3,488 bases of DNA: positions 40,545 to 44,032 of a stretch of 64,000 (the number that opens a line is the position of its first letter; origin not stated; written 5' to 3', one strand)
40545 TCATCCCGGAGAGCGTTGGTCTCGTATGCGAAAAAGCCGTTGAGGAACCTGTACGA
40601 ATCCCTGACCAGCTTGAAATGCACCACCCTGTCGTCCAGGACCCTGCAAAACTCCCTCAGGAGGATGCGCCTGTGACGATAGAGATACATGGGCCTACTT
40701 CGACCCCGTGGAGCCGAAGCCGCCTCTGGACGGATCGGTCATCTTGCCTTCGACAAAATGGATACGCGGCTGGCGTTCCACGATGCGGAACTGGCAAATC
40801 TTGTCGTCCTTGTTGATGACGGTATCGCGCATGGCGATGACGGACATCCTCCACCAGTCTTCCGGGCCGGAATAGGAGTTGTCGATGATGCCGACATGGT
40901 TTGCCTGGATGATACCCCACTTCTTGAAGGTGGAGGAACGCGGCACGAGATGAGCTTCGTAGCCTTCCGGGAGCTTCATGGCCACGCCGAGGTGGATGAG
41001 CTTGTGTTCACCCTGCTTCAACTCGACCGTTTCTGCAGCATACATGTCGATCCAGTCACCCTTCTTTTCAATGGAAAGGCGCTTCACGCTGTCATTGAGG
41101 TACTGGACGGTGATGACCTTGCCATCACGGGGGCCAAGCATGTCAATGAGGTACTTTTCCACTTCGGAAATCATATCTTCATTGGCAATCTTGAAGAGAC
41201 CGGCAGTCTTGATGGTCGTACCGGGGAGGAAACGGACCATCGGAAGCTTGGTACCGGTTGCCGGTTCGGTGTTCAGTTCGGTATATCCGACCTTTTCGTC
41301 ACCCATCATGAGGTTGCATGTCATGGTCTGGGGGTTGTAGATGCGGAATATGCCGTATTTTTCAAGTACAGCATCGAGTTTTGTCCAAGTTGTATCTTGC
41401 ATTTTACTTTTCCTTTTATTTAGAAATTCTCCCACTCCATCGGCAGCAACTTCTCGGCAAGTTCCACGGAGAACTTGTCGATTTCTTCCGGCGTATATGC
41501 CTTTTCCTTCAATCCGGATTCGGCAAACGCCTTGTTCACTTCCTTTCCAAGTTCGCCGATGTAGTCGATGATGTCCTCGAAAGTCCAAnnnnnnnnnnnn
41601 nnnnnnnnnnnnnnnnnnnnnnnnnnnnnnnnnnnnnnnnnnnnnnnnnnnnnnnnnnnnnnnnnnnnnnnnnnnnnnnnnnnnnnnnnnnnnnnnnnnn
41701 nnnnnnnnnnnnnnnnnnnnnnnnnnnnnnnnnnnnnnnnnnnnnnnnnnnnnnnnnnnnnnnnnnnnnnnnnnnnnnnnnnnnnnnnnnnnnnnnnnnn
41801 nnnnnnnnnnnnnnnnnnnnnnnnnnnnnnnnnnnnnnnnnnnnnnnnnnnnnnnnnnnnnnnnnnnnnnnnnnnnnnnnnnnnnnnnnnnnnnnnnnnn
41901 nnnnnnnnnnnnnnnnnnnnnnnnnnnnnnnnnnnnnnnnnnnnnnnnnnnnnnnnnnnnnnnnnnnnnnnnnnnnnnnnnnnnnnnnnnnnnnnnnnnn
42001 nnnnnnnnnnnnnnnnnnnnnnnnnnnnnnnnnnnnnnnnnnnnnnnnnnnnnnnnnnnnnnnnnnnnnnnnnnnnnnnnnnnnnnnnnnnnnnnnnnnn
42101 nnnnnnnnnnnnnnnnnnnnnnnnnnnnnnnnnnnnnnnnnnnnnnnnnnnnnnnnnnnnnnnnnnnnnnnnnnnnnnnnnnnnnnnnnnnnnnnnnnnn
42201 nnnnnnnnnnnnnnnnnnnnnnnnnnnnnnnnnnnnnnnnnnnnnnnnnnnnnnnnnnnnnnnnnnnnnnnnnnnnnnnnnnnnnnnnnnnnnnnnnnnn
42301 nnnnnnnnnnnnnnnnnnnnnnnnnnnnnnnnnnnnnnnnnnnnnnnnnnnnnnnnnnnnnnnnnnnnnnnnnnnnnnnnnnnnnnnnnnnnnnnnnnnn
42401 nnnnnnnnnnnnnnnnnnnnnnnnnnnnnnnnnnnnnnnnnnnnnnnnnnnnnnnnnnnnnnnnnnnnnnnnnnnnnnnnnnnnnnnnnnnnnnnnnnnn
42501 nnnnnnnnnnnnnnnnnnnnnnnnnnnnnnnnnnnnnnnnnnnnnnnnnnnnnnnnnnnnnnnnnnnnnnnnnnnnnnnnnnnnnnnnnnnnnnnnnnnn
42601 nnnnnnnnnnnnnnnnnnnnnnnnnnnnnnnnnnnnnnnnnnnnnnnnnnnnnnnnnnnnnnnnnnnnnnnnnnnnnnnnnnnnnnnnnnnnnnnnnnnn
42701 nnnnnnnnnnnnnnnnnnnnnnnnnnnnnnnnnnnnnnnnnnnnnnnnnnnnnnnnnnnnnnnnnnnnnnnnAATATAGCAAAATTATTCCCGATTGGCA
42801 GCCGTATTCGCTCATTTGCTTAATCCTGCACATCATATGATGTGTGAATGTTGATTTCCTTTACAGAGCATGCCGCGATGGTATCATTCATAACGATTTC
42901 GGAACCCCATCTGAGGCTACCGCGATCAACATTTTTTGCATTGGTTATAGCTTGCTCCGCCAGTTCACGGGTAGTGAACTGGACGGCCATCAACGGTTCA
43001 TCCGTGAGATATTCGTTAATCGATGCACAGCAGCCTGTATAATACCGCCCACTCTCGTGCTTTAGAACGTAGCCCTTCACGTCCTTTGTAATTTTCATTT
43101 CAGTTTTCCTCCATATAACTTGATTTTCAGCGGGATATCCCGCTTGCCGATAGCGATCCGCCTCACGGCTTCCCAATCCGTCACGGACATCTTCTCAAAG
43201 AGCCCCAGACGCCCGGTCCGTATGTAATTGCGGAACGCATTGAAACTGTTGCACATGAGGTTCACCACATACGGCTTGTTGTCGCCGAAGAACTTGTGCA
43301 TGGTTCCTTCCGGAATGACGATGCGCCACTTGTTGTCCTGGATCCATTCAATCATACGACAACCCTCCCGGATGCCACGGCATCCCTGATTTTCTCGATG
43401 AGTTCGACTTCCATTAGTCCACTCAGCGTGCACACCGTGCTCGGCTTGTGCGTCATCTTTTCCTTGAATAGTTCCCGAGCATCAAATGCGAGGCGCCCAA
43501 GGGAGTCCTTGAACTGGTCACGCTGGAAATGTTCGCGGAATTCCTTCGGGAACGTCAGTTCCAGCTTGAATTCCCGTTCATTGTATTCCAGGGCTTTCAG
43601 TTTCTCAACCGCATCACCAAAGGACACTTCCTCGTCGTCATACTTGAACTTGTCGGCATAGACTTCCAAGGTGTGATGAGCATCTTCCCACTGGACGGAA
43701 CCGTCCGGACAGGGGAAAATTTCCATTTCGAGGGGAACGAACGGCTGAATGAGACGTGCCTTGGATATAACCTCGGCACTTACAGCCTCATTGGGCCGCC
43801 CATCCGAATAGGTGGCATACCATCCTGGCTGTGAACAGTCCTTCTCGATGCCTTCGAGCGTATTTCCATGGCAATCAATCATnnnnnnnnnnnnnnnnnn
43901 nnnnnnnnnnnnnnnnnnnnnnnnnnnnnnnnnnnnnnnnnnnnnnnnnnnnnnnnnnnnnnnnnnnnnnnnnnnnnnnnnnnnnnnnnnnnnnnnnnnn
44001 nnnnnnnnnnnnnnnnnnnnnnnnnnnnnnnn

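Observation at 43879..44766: Bacterial-type poly(ADP-ribose) glycohydrolase (PARG/DUF2263 macrodomain) in a phage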

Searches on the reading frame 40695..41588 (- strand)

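Call 12: search_protein_families(library=pfam, proteins=[window:40695-41588:-], max_evalue=0.01)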
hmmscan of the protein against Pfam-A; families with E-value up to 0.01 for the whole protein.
window:40695-41588:- (297 aa): 2 families
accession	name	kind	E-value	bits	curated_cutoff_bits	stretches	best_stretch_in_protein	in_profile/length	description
PF00692.24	dUTPase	-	1.9e-11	44.3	22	1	181-295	17-129/129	dUTPase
PF22769.1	DCD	-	3e-05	24.6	27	1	182-269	65-150/153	dCTP deaminase-like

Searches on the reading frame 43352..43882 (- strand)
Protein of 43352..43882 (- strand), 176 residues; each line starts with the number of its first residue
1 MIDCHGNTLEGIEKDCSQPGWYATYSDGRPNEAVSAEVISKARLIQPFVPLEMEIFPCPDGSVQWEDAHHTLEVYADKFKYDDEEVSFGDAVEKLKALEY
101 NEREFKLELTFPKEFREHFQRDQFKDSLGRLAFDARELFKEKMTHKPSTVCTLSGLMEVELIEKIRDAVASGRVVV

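Call 12: search_protein_families(library=pfam, proteins=[window:43352-43882:-], max_evalue=0.01)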
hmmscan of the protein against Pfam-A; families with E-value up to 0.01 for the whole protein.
window:43352-43882:- (176 aa): 0 families

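Call 74: find_homologous_proteins(query=window:43355-43882:-, max_evalue=0.001)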
Query window:43355-43882:- (176 aa): 29 proteins with E <= 0.001 among 116 candidates.
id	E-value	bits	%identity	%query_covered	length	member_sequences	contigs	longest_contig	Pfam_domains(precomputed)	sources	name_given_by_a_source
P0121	1.3e-105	369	93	100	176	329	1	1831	-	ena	-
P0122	8.6e-104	363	92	100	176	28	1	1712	-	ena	-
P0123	8.9e-104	363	91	99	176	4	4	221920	-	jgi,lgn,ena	-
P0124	5.7e-103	360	90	100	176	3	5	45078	-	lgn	-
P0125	4.4e-94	331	85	100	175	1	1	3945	-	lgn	-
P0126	2.4e-89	316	80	100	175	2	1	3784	-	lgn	-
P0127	6.9e-88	311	78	100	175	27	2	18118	-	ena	-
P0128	2.4e-84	300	77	99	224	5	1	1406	-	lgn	-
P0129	8.9e-74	265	72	100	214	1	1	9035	-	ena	-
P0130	1.0e-66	242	66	99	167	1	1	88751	-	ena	-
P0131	8.2e-63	230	62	99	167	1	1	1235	-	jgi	jgi:hypothetical protein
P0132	7.1e-62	226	61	99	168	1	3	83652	-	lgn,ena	-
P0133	1.2e-61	226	59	99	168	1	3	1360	-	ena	-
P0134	1.8e-58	215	60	99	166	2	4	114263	-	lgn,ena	-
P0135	2.2e-58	215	59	99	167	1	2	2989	-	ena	-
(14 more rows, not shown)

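Call 75: search_protein_families(library=padloc, proteins=[window:43355-43882:-], max_evalue=0.01)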
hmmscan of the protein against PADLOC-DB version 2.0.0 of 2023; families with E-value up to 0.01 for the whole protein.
window:43355-43882:- (176 aa): 0 families

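Call 81: predict_structure(alignment_id=A5)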
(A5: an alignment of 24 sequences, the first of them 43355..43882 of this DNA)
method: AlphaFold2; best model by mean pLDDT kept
length: 176 residues; sequences in the alignment: 24
mean_pLDDT: 76.1   pTM: 0.54
mean pLDDT of the five models: 76.1, 75.2, 74.5, 72.5, 71.5
residues with pLDDT >= 90: 36; 70-90: 86; 50-70: 46; < 50: 8
segments of 3 or more residues with pLDDT < 50: 1-4, 17-20
pLDDT, mean of each block of 10 residues (from residue 1): 57 59 58 77 91 84 90 94 96 87 70 72 76 76 61 67 80 71
secondary structure, 60 per line:
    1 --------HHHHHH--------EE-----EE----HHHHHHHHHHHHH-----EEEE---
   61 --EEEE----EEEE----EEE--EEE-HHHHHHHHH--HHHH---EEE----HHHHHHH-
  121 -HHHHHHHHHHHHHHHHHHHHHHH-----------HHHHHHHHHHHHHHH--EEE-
elements in order: H9-14 H36-48 E54-57 E63-66 E71-74 E79-81 E84-86 H88-96 H99-102 E106-108 H113-119 H122-144 H156-170 E173-175
